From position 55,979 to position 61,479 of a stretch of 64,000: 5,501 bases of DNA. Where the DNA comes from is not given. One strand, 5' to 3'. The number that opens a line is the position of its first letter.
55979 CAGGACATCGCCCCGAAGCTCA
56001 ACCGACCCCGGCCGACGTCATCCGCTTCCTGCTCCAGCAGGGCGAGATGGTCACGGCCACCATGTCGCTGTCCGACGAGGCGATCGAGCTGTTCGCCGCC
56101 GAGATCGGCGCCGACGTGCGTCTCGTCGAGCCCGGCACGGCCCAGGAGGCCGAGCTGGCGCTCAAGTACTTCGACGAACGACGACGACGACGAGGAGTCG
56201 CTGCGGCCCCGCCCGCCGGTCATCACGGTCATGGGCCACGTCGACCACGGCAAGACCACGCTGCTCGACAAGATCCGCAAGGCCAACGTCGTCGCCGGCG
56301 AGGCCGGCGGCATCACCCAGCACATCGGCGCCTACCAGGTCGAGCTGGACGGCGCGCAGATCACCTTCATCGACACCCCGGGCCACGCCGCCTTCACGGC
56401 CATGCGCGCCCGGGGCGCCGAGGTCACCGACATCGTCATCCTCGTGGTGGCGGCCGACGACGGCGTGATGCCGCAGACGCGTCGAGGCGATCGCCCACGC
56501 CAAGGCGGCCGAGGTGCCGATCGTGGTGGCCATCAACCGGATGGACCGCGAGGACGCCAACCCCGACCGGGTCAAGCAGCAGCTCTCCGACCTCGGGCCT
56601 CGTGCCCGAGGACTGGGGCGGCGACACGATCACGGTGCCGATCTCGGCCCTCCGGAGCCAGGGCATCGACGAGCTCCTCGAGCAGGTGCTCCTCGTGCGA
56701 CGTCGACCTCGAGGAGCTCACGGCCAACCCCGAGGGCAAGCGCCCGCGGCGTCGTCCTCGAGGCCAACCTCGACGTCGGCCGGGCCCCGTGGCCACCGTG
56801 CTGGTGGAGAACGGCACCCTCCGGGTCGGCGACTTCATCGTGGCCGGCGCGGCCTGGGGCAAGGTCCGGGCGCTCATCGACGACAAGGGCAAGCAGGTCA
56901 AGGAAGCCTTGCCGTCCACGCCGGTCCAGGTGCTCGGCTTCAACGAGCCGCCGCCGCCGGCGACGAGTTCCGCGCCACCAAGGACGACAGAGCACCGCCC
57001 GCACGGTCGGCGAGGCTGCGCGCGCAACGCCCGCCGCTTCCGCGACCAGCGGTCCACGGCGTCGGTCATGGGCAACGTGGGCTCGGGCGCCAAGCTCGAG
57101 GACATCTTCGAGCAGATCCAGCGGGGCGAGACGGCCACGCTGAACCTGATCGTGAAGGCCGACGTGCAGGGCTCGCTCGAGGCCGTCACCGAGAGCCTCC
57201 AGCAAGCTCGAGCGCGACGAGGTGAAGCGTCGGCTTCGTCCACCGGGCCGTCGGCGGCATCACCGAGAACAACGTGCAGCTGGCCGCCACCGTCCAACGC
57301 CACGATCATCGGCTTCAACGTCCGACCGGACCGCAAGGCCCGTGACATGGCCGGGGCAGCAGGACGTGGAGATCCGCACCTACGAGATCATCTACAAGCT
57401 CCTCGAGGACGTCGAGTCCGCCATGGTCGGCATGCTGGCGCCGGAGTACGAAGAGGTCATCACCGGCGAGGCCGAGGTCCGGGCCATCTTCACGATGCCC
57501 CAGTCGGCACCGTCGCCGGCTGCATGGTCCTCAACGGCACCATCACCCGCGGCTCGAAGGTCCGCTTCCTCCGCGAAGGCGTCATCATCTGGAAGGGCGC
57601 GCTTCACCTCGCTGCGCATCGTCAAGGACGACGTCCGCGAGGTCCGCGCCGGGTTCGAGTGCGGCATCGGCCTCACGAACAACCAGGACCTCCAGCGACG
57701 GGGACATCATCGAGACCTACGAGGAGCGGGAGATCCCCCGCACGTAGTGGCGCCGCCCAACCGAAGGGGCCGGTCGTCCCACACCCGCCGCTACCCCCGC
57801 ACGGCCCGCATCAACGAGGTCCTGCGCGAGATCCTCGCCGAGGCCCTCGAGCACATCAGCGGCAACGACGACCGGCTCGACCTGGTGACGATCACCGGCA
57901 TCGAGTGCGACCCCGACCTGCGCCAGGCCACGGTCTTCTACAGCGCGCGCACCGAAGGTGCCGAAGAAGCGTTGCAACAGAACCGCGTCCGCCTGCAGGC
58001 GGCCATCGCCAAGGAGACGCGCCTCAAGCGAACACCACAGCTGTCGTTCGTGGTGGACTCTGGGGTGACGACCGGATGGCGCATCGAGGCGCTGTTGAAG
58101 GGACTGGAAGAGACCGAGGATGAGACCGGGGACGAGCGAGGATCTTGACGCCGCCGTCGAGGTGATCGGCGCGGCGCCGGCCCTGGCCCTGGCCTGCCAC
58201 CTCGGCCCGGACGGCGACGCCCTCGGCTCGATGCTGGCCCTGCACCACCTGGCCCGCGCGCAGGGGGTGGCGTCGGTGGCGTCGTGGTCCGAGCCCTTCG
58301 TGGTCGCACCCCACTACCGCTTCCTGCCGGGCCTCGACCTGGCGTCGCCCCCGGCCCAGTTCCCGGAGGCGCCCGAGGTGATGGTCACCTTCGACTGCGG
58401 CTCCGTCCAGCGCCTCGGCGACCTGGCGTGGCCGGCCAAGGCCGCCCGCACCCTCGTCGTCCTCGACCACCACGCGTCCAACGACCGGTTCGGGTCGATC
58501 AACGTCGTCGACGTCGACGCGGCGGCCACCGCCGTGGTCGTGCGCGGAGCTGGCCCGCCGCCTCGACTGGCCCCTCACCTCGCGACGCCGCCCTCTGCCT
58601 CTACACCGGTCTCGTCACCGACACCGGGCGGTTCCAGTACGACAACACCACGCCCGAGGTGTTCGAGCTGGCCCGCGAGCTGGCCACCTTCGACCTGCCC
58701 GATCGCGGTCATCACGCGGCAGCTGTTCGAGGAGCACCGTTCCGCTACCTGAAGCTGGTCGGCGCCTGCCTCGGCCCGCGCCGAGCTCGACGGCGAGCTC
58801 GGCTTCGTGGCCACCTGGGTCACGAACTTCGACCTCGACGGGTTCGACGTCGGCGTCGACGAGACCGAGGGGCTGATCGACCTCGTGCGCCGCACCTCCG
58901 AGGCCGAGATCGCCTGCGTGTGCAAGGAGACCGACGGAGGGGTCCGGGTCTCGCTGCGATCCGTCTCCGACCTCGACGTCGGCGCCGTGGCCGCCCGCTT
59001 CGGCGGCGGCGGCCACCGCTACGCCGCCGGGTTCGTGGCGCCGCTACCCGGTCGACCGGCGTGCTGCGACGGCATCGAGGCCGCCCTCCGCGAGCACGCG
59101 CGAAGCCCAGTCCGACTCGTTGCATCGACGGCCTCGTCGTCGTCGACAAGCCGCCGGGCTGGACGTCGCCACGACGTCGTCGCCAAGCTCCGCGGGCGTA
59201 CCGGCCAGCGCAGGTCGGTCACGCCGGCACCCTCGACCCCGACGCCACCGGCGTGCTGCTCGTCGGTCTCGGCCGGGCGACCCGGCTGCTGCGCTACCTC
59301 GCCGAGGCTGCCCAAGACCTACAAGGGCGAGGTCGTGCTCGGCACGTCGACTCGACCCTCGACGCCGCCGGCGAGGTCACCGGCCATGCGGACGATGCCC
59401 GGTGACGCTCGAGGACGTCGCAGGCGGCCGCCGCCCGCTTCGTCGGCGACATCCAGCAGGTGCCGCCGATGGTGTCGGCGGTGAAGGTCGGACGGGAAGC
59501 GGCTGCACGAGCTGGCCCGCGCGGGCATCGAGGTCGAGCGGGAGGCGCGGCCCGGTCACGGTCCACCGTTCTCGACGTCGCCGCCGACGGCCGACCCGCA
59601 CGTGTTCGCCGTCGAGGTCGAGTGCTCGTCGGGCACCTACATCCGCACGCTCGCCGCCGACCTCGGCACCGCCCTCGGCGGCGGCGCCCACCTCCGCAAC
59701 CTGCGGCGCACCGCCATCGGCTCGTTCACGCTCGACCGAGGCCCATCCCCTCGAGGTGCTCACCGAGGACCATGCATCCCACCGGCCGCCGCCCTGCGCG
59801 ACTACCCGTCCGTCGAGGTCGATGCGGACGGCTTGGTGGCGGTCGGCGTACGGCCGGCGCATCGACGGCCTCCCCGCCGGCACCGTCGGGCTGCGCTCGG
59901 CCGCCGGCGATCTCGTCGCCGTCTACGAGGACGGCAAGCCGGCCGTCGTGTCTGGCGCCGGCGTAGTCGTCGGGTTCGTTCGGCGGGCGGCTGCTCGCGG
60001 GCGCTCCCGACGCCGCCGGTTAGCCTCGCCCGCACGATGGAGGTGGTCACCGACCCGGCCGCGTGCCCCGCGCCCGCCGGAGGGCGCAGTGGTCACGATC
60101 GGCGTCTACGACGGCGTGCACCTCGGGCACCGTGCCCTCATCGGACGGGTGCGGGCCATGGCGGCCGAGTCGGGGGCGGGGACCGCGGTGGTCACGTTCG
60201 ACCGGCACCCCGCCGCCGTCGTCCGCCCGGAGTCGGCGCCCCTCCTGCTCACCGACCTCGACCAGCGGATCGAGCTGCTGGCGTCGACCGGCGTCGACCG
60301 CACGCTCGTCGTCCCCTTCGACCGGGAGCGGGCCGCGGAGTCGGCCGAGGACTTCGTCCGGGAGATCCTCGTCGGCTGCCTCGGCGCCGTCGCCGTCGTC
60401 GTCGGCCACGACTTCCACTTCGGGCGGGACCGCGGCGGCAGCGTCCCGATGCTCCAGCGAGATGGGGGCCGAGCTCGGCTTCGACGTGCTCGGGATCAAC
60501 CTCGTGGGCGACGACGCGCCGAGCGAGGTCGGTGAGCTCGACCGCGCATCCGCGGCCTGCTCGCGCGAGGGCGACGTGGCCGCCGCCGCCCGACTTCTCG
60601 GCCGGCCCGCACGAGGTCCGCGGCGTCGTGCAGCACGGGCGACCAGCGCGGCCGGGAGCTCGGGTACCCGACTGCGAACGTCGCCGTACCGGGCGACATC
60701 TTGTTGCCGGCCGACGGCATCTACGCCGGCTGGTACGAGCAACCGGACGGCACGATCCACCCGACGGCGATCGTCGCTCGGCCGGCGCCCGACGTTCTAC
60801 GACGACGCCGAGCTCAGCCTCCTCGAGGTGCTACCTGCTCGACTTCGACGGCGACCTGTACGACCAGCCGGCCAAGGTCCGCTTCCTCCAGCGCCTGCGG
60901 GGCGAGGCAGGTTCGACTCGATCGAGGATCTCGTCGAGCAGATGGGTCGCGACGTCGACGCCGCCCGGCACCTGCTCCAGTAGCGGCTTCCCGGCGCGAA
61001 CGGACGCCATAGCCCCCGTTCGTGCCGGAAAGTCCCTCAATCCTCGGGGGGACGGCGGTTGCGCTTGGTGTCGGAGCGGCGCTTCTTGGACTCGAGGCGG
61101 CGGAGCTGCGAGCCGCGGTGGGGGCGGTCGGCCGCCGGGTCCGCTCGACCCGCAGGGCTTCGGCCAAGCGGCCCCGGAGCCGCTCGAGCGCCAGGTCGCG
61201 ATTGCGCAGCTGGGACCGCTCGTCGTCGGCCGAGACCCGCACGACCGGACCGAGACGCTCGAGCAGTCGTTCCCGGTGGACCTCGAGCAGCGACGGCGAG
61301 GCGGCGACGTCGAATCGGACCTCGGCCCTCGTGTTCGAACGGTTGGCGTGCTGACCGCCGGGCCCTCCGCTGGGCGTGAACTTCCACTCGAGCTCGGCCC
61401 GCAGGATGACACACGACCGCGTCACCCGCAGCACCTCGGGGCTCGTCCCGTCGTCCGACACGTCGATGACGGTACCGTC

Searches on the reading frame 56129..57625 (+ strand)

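Call 46: search_protein_families(library=pfam, proteins=[window:56129-57625:+], max_evalue=0.00001)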
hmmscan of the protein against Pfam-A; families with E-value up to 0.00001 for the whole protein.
window:56129-57625:+ (499 aa): 5 families
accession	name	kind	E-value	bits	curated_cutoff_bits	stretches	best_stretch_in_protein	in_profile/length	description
PF00009.33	GTP_EFTU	-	8.6e-23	81.3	26.5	1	32-119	6-112/188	Elongation factor Tu GTP binding domain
PF22042.2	EF-G_D2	-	6.1e-21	74.8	27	1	219-274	16-74/84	Elongation factor G domain 2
PF11987.13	IF-2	-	2.3e-17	63.4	27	1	321-409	10-97/117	Translation-initiation factor 2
PF01926.29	MMR_HSR1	-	2.1e-09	37.9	21.9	1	32-116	2-92/113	50S ribosome-binding GTPase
PF03144.31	GTP_EFTU_D2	-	9.5e-06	26.4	30.3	0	460-482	1-23/73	Elongation factor Tu domain 2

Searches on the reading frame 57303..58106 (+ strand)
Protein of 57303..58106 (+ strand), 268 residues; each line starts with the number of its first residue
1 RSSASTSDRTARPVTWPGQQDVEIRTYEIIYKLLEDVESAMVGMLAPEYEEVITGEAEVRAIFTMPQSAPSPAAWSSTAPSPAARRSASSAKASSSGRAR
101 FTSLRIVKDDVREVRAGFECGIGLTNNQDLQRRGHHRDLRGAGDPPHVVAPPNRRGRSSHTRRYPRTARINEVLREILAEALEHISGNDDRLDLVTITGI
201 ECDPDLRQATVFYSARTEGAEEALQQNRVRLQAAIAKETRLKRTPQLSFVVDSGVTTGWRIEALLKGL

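Call 47: search_protein_families(library=pfam, proteins=[window:57303-58106:+], max_evalue=0.00001)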
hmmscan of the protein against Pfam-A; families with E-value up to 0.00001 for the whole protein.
window:57303-58106:+ (268 aa): 1 family
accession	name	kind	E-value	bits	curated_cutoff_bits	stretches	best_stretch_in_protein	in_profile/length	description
PF02033.23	RBFA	-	6.7e-20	71.8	34.7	1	166-265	1-105/105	Ribosome-binding factor A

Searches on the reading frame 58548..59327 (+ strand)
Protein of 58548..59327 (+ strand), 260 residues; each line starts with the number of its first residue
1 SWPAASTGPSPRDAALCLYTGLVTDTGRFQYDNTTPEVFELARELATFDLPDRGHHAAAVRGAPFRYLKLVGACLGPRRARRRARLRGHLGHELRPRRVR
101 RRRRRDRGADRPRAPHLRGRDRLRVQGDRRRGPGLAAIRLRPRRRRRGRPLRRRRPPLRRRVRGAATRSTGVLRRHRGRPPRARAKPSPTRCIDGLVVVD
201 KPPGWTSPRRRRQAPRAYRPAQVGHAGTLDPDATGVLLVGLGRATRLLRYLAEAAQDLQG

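Call 47: search_protein_families(library=pfam, proteins=[window:58548-59327:+], max_evalue=0.00001)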
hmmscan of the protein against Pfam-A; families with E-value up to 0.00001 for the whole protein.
window:58548-59327:+ (260 aa): 1 family
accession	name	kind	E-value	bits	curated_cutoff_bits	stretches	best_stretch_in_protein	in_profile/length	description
PF01509.24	TruB_N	-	1.3e-11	45.5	27.3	1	217-254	3-40/149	TruB family pseudouridylate synthase (N terminal domain)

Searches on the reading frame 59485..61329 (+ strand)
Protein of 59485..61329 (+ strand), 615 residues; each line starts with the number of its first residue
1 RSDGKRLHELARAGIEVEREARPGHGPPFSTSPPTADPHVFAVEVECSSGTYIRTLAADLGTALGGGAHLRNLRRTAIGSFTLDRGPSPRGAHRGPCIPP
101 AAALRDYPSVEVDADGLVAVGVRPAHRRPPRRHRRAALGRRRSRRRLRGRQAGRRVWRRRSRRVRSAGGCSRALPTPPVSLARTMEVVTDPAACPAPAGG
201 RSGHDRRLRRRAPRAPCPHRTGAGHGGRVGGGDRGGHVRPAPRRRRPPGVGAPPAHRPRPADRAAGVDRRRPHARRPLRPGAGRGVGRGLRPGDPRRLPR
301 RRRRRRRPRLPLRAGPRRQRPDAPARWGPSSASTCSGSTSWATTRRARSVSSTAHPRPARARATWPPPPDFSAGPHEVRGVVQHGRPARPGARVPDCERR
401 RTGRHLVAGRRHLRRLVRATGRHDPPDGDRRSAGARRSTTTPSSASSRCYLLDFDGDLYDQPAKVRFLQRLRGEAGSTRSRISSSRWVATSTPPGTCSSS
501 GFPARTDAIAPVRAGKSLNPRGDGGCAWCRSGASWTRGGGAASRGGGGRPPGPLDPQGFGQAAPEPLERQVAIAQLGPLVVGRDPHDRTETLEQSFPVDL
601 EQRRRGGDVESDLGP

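Call 46: search_protein_families(library=pfam, proteins=[window:59485-61329:+], max_evalue=0.00001)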
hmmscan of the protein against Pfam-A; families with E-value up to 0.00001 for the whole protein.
window:59485-61329:+ (615 aa): 1 family
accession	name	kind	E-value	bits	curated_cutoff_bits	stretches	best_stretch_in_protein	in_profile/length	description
PF16198.10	TruB_C_2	-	1.4e-07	32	29.3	1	54-83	1-30/66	tRNA pseudouridylate synthase B C-terminal domain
